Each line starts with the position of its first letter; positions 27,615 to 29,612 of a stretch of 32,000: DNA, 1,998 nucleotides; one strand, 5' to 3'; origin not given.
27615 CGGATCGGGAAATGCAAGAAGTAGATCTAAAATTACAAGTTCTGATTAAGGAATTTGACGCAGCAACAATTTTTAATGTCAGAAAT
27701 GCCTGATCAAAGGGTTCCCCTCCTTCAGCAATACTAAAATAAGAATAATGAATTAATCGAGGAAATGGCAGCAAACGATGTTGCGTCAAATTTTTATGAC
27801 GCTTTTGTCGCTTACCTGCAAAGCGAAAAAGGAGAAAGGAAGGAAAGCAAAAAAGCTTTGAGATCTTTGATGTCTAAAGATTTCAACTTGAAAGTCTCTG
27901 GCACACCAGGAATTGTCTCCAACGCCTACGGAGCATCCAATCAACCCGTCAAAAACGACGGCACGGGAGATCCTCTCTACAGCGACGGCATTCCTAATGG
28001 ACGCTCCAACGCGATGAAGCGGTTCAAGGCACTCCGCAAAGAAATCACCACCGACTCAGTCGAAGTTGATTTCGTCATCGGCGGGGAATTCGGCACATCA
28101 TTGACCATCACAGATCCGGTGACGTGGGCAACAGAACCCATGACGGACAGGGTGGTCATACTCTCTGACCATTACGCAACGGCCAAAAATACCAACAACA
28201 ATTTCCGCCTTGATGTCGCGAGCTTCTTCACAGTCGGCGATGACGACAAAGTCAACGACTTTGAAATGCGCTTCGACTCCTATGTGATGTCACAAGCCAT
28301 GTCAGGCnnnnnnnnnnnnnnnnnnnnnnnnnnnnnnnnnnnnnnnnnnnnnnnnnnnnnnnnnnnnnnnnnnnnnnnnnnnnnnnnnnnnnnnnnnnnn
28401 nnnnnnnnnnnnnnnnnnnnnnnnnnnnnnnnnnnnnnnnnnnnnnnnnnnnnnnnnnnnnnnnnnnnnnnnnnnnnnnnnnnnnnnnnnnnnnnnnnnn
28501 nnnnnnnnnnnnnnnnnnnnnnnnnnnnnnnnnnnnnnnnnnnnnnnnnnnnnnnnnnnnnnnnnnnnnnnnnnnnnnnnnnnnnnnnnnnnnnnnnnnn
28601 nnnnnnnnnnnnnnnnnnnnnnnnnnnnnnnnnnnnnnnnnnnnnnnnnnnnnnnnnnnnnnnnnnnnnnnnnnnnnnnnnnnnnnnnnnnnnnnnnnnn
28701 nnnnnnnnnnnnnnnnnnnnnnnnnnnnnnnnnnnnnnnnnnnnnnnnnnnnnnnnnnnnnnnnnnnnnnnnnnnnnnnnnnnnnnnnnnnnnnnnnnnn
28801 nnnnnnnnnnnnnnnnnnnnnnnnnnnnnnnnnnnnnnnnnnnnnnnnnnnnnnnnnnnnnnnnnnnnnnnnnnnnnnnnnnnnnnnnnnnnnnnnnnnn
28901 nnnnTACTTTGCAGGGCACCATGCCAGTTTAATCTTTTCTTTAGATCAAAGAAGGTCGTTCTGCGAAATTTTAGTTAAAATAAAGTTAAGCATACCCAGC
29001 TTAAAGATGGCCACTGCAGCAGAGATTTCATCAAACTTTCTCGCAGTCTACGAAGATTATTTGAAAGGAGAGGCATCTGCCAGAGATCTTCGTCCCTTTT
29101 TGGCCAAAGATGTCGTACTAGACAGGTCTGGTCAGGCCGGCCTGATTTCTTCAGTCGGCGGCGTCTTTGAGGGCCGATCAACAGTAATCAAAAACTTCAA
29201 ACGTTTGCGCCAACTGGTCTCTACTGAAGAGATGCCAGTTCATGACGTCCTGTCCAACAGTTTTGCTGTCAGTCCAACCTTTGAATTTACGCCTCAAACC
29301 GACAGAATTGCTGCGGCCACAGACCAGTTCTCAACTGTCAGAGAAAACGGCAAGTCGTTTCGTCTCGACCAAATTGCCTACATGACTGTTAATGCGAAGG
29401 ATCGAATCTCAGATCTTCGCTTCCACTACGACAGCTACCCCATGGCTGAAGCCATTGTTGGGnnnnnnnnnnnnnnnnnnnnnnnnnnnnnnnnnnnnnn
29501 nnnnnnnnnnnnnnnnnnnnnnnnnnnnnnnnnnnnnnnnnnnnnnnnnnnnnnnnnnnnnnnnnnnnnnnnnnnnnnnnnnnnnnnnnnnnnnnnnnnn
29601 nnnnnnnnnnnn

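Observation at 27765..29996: Tandem paralogs, each apparently an internal duplication of an NTF2/SnoaL-like domain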

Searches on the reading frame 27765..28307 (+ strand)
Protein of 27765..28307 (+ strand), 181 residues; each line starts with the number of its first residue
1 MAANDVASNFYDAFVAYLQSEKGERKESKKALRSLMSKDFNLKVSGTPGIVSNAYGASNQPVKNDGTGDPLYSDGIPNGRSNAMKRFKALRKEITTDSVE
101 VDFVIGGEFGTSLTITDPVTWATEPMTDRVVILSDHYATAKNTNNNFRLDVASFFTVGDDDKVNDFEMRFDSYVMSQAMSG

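Call 83: search_protein_families(library=pfam, proteins=[window:27765-28307:+], max_evalue=1)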
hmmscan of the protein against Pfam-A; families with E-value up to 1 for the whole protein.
seq(181 aa): 2 families
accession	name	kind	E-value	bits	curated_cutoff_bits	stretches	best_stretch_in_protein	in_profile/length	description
PF21632.3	MOV-10_N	-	0.11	13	27.4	1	12-41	6-35/67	Helicase MOV-10, N-terminal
PF25423.1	DUF7893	-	0.2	12.3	27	0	8-45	25-62/90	Domain of unknown function (DUF7893)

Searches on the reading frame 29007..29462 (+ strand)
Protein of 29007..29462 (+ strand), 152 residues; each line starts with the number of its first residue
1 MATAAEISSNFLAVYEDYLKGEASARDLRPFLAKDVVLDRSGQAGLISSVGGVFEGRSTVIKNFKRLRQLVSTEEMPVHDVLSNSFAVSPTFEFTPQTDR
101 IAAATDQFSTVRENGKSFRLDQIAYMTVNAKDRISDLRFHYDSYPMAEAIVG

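Call 59: search_solved_structures(query=A4, max_evalue=10, show_alignments=3)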
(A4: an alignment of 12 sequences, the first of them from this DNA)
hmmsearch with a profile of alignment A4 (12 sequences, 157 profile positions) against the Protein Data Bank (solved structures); distinct sequences matched with E-value up to 10: 9.
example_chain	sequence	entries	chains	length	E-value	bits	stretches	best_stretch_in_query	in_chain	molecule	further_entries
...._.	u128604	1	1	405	0.0024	21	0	119-152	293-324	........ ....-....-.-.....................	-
3dm8_A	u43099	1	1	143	0.011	18.9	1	12-128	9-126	uncharacterized protein RPA4348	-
4eae_A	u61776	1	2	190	0.12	15.5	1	73-133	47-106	Lmo1068 protein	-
3grd_A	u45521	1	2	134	0.47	13.6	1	116-156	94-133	uncharacterized NTF2-superfamily protein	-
7epn_A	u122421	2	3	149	0.64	13.2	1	106-155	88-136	SnoaL-like domain-containing protein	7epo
3fgy_A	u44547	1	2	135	0.75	12.9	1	94-154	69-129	uncharacterized NTF2-like protein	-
6hnl_A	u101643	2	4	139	1.6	11.9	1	25-86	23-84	Putative polyketide cyclase IdmH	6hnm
5vjv_A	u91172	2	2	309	1.6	11.8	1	20-81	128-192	Rhizobiales-like phosphatase 2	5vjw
6hnn_A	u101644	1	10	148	1.7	11.8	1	25-86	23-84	Putative polyketide cyclase IdmH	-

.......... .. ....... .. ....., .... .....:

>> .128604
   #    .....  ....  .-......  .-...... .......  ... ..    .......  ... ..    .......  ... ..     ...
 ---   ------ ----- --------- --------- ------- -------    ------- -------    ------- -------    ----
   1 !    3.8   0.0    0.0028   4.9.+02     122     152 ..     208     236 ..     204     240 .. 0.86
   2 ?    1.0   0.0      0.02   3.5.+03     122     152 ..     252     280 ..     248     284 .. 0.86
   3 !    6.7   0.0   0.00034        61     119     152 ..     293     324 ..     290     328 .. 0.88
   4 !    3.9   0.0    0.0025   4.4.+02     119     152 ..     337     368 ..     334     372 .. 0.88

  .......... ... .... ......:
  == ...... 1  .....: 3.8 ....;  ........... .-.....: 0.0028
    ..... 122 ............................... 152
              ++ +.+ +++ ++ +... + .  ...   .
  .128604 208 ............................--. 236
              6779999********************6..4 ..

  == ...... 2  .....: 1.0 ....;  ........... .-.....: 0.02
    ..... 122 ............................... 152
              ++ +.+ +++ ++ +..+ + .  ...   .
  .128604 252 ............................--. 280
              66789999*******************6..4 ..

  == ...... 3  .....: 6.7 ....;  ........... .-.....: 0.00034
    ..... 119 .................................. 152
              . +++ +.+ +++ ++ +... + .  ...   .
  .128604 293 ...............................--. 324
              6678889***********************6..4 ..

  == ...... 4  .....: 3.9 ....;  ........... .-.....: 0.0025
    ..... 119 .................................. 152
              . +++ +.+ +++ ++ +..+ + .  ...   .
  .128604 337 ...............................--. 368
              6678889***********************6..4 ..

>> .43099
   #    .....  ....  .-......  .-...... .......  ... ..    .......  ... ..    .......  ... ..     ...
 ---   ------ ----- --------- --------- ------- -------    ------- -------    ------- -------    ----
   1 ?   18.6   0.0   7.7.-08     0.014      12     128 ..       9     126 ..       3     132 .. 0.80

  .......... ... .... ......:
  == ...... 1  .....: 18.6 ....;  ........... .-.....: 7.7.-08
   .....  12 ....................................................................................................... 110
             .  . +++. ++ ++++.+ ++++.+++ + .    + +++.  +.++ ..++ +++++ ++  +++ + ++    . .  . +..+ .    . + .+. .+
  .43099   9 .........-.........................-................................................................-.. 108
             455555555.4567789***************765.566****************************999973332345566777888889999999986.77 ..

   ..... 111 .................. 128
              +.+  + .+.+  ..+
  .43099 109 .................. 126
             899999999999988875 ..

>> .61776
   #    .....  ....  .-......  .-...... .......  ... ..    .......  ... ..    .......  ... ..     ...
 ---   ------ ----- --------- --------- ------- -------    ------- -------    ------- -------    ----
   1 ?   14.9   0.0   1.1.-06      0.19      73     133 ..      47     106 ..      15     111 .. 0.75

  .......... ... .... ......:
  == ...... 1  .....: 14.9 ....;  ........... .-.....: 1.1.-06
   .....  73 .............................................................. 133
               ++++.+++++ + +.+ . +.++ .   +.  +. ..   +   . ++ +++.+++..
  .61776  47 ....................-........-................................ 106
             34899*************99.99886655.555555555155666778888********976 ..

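Call 83: search_protein_families(library=pfam, proteins=[window:29007-29462:+], max_evalue=1)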
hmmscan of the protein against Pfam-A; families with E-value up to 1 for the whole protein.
seq(152 aa): 2 families
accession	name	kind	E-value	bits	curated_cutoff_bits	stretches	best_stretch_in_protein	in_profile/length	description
PF12680.13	SnoaL_2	-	0.0065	17.5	27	1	26-135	14-100/102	SnoaL-like domain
PF10213.14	MRP-S28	-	0.13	13.1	22.3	1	71-136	33-96/127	Mitochondrial ribosomal subunit protein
